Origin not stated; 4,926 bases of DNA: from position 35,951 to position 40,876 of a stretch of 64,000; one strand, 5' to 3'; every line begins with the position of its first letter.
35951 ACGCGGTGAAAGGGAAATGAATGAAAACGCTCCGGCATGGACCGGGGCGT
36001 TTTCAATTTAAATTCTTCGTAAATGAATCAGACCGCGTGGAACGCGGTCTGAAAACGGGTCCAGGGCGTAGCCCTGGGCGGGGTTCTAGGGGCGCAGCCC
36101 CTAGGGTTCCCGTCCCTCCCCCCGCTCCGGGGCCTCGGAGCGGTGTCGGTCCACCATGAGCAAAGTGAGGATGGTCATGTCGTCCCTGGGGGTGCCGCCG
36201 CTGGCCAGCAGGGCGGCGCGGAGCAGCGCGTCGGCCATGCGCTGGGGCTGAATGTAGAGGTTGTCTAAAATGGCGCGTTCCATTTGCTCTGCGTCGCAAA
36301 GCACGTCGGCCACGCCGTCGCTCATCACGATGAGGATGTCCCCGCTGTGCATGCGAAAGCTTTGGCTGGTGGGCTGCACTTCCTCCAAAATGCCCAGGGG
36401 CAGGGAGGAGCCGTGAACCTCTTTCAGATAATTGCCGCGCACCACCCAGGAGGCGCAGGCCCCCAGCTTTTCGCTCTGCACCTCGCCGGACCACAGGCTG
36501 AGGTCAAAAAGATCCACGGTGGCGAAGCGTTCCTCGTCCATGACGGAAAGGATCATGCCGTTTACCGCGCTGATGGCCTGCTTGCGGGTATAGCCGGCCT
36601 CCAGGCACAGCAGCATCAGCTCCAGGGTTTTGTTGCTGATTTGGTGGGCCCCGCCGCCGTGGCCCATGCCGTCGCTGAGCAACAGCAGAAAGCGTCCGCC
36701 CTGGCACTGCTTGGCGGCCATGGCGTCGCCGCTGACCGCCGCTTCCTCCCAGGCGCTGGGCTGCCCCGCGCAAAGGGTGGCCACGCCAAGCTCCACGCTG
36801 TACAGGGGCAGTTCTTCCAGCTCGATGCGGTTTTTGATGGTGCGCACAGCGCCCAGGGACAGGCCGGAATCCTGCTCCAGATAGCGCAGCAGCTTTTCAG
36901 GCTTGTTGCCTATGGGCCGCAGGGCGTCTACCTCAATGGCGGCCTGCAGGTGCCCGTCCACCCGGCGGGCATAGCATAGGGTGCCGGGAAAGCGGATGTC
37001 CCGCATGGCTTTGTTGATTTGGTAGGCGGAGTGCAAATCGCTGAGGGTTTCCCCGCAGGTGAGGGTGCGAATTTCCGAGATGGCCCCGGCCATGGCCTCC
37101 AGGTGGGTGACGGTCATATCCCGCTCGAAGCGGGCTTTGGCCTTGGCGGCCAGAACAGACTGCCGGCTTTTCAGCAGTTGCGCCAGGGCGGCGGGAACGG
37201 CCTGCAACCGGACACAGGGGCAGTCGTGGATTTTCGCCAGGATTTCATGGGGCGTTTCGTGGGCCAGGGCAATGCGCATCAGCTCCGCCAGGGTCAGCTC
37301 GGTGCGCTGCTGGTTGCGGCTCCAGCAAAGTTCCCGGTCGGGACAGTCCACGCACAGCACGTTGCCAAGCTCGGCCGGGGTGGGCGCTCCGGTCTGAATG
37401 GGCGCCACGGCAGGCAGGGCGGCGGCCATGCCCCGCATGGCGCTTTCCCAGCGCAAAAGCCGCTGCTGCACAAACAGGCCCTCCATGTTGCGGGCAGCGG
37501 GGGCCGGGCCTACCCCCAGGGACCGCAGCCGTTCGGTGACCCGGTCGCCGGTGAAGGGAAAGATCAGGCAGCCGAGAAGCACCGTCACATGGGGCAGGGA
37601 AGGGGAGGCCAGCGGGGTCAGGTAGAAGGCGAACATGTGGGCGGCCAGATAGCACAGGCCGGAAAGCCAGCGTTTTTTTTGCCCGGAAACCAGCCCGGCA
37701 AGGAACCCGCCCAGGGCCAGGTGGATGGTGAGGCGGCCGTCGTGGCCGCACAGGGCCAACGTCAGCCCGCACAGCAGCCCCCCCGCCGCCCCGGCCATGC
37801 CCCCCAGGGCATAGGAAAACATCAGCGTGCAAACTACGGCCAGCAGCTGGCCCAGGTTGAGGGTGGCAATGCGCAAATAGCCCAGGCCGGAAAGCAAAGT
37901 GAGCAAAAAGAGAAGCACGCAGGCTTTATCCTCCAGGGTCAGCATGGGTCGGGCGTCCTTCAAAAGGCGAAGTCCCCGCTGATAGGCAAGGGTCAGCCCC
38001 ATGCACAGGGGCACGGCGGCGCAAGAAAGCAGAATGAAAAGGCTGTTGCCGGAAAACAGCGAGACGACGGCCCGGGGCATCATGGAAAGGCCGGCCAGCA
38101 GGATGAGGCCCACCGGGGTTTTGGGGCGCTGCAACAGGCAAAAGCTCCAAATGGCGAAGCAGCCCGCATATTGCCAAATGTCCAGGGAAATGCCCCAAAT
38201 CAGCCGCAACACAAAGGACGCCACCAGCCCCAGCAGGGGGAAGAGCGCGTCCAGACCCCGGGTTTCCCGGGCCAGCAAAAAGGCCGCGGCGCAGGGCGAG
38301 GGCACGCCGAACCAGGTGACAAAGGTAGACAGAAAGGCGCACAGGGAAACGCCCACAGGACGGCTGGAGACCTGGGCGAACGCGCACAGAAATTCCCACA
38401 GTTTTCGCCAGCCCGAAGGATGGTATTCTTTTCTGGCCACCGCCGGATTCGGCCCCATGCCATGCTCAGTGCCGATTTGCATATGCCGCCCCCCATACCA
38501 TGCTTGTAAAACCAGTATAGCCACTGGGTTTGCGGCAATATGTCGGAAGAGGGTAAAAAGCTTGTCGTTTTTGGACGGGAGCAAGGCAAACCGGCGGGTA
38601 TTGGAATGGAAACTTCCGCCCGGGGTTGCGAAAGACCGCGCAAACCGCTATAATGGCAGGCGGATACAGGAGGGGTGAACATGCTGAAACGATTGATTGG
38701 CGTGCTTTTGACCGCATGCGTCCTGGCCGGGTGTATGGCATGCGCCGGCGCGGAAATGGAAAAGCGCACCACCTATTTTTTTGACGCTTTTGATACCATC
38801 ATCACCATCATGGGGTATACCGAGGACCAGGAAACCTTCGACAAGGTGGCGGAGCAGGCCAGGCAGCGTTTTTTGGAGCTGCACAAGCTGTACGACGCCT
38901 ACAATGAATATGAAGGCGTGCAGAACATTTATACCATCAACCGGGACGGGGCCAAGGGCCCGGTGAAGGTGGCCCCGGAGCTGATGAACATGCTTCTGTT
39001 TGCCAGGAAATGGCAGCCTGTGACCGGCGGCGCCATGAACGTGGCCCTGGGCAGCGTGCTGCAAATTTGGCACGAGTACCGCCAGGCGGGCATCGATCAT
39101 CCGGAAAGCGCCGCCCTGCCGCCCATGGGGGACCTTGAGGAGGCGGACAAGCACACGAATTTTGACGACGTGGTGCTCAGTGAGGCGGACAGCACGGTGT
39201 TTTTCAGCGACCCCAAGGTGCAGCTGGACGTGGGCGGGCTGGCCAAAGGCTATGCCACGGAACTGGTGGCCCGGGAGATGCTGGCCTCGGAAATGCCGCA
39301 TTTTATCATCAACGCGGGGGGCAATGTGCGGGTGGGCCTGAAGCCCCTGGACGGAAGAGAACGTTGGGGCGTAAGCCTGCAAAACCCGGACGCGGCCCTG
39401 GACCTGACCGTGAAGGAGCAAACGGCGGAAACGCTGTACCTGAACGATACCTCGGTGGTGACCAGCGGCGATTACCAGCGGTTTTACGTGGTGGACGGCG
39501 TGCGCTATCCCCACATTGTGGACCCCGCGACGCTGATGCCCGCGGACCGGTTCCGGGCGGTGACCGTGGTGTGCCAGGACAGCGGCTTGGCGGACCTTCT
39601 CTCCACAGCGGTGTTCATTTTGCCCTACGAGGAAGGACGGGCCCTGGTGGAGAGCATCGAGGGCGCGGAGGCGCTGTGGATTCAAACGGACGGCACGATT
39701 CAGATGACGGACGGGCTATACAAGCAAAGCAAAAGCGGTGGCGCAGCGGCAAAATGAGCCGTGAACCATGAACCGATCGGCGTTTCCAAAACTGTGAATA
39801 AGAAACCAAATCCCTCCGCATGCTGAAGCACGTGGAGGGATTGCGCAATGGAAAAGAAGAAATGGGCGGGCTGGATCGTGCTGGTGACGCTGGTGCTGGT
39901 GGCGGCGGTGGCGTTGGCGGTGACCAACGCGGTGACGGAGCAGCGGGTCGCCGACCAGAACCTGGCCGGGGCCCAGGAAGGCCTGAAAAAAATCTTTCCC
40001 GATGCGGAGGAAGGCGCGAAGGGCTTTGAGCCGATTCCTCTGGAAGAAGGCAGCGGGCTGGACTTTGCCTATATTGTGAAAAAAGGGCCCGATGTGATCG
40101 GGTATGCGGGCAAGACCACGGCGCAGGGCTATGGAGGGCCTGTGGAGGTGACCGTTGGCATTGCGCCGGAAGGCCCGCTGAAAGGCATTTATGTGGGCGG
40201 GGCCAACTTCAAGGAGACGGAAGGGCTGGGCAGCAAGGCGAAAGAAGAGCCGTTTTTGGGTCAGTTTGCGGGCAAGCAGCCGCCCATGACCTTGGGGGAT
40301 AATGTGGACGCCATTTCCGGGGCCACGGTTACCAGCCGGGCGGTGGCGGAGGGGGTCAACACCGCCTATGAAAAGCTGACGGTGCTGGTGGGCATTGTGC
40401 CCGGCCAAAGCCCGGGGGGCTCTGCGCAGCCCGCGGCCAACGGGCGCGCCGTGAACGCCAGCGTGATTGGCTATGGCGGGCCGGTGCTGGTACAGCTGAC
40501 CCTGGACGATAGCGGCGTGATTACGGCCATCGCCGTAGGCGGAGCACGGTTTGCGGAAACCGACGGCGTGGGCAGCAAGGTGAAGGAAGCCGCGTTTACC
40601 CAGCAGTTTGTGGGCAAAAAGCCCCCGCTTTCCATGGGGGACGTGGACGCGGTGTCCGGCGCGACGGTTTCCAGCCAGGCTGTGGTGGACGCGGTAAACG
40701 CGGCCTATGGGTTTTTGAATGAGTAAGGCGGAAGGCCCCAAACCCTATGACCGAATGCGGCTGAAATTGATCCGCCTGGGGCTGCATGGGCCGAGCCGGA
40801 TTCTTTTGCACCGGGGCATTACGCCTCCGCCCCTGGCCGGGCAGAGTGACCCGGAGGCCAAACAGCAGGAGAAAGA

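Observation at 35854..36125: Modular palindromic multi-hairpin cassette family at convergent gene junctions (reference copy between the giant repeat-protein gene and spoIIE)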

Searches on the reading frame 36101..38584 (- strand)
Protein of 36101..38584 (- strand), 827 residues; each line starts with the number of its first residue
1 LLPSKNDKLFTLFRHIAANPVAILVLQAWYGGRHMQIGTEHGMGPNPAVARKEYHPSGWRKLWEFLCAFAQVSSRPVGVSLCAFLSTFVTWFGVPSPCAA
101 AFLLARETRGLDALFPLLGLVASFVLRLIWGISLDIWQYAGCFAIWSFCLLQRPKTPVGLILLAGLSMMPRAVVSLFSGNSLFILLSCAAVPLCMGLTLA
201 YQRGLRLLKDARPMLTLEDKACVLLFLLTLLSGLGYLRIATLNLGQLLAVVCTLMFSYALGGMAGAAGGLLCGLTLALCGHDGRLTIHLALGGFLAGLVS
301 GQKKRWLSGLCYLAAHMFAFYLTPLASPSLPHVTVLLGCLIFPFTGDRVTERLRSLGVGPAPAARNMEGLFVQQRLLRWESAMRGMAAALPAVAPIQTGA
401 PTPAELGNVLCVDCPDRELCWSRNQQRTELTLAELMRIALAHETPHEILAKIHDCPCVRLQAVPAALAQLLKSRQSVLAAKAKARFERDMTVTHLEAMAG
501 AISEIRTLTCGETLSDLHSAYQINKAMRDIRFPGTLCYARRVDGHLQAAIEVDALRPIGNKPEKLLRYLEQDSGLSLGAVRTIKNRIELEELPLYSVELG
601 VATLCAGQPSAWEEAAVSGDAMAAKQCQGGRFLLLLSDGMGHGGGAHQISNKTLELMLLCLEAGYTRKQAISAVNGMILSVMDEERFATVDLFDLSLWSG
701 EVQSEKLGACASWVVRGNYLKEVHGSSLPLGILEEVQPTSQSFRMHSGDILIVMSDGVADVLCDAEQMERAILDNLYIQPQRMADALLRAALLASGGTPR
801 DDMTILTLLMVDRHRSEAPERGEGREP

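Call 19: search_protein_families(library=pfam, proteins=[window:36101-38584:-], max_evalue=0.00001)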
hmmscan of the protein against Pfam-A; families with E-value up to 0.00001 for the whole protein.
window:36101-38584:- (827 aa): 2 families
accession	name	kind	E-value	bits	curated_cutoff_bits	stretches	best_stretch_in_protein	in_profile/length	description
PF07228.17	SpoIIE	-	3.6e-26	92.7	25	1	629-808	2-189/192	Stage II sporulation protein E (SpoIIE)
PF19732.4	SpoIIE_N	-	5.3e-11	42.2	27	1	167-353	134-325/605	Stage II sporulation protein E N-terminal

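Call 66: find_homologous_proteins(query=window:36104-38584:-, max_evalue=1e-50)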
Query window:36104-38584:- (827 aa): 18 proteins with E <= 1e-50 among 8000 candidates.
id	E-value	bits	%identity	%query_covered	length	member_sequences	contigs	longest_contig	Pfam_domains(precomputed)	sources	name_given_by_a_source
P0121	0.0e+0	1783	100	96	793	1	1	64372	PF19732.5,PF07228.18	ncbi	-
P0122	0.0e+0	1305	73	95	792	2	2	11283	PF19732.5,PF07228.18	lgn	-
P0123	0.0e+0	1189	67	95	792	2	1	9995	PF19732.5,PF07228.18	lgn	-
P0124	0.0e+0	1186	67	95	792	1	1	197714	PF19732.5,PF07228.18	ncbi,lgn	-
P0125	0.0e+0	1170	66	95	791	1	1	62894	PF19732.5,PF07228.18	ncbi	-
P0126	0.0e+0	1091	64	95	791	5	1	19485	PF19732.5,PF07228.18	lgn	-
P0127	0.0e+0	1064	63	95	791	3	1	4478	PF07228.18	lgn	-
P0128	0.0e+0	1045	65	90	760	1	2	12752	PF07228.18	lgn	-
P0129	0.0e+0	1044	60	95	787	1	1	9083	PF19732.5,PF07228.18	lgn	-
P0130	1.3e-294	998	75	41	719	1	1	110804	PF07228.18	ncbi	-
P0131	9.7e-244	829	53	91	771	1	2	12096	PF19732.5,PF07228.18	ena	-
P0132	2.5e-201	689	46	91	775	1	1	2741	PF19732.5,PF07228.18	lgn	-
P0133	1.2e-196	674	45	93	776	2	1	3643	PF19732.5,PF07228.18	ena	-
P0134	3.8e-194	665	44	94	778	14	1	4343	PF19732.5,PF07228.18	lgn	-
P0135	1.8e-192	660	45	90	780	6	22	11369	PF19732.5,PF07228.18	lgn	-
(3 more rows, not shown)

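Call 68: find_encoding_contigs(protein=P0122, flank=6000, max_places=2)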
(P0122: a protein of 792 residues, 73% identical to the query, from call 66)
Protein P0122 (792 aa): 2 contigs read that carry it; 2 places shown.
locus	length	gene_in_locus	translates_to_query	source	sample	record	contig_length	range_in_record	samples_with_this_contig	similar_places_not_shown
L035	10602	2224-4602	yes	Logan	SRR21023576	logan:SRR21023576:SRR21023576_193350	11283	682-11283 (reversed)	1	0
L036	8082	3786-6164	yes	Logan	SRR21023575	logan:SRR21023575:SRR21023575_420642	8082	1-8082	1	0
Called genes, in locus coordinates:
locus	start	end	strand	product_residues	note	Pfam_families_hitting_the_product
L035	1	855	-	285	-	?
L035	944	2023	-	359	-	PF02424:ApbE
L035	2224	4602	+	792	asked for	PF19732:SpoIIE_N (faint), PF07228:SpoIIE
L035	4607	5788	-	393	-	PF00990:GGDEF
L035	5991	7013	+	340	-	PF02368:Big_2 (weak)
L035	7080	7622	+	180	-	PF02915:Rubrerythrin, PF21349:RUBY_RBDX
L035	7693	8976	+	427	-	PF13439:Glyco_transf_4, PF13579:Glyco_trans_4_4 (weak), PF00534:Glycos_transf_1, PF13692:Glyco_trans_1_4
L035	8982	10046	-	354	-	PF01210:NAD_Gly3P_dh_N (weak), PF02558:ApbA (weak), PF02317:Octopine_DH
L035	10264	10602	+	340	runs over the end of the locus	?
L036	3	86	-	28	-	?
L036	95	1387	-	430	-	PF01471:PG_binding_1, PF08823:PG_binding_2 (weak), PF09374:PG_binding_3 (faint), PF01471:PG_binding_1, PF02557:VanY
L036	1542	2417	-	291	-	PF04205:FMN_bind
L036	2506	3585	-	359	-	PF02424:ApbE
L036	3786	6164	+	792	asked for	PF19732:SpoIIE_N (faint), PF07228:SpoIIE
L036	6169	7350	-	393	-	PF00990:GGDEF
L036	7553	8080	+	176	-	?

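Call 69: find_encoding_contigs(protein=P0124, flank=10000, max_places=1)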
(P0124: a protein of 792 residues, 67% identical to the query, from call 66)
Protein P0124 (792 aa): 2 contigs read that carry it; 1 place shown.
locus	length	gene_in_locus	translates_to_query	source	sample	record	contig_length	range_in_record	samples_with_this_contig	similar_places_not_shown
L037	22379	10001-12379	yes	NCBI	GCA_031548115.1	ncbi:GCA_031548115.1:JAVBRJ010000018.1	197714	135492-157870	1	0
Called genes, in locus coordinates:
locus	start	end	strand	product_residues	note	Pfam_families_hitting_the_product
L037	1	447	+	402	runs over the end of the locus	PF01467:CTP_transf_like, PF01966:HD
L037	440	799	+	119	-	PF02410:RsfS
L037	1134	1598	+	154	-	PF07638:Sigma70_ECF (weak), PF04542:Sigma70_r2, PF08281:Sigma70_r4_2, PF04545:Sigma70_r4, PF13384:HTH_23 (weak)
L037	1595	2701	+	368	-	PF18705:DUF5643 (weak)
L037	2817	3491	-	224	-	PF00392:GntR, PF07729:FCD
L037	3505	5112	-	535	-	PF01232:Mannitol_dh, PF08125:Mannitol_dh_C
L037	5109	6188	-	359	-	PF03786:UxuA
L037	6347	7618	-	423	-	-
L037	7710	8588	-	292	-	PF04205:FMN_bind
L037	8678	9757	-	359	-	PF02424:ApbE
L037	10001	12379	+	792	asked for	PF19732:SpoIIE_N (faint), PF07228:SpoIIE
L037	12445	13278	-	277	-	PF03313:SDH_alpha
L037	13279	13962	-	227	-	PF03315:SDH_beta, PF01842:ACT (weak), PF22629:ACT_AHAS_ss (weak)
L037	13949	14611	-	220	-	PF01205:Impact_N, PF09186:DUF1949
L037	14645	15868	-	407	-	PF00579:tRNA-synt_1b, PF22421:SYY_C-terminal, PF01479:S4 (weak)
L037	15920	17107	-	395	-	PF12897:Asp_aminotransf, PF00155:Aminotran_1_2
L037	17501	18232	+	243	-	PF00485:PRK, PF13238:AAA_18 (faint), PF13671:AAA_33 (weak)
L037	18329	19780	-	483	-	PF02386:TrkH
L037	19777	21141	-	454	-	PF00070:Pyr_redox (faint), PF01262:AlaDh_PNT_C (faint), PF01488:Shikimate_DH (faint), PF02254:TrkA_N, PF02737:3HCDH_N (faint), PF02080:TrkA_C, PF02254:TrkA_N, PF02080:TrkA_C, +3 more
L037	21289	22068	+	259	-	PF00756:Esterase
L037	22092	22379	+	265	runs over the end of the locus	PF01728:FtsJ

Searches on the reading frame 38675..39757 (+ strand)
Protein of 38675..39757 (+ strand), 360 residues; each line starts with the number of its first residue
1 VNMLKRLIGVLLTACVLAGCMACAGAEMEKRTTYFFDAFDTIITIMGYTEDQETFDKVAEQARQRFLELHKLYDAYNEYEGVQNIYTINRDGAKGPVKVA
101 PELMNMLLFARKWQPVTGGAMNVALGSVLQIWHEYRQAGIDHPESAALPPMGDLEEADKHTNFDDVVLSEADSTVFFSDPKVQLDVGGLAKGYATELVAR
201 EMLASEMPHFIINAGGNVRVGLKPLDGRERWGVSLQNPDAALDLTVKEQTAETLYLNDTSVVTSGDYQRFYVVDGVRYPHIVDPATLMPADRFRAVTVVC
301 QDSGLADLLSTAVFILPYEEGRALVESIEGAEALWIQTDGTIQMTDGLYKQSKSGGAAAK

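Call 88: search_protein_families(library=pfam, proteins=[window:38675-39757:+], max_evalue=0.000001)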
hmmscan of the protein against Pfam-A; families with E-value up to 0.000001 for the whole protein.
window:38675-39757:+ (360 aa): 1 family
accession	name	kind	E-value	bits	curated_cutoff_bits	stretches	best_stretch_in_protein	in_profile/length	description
PF02424.20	ApbE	-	8.9e-61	206.2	25.6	1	40-335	2-266/266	ApbE family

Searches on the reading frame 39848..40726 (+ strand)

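Call 19: search_protein_families(library=pfam, proteins=[window:39848-40726:+], max_evalue=0.00001)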
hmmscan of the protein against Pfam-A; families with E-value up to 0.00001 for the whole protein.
window:39848-40726:+ (292 aa): 1 family
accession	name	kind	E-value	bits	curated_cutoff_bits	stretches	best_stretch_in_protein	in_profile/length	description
PF04205.19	FMN_bind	-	4.1e-32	111.1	22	2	94-175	1-77/77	FMN-binding domain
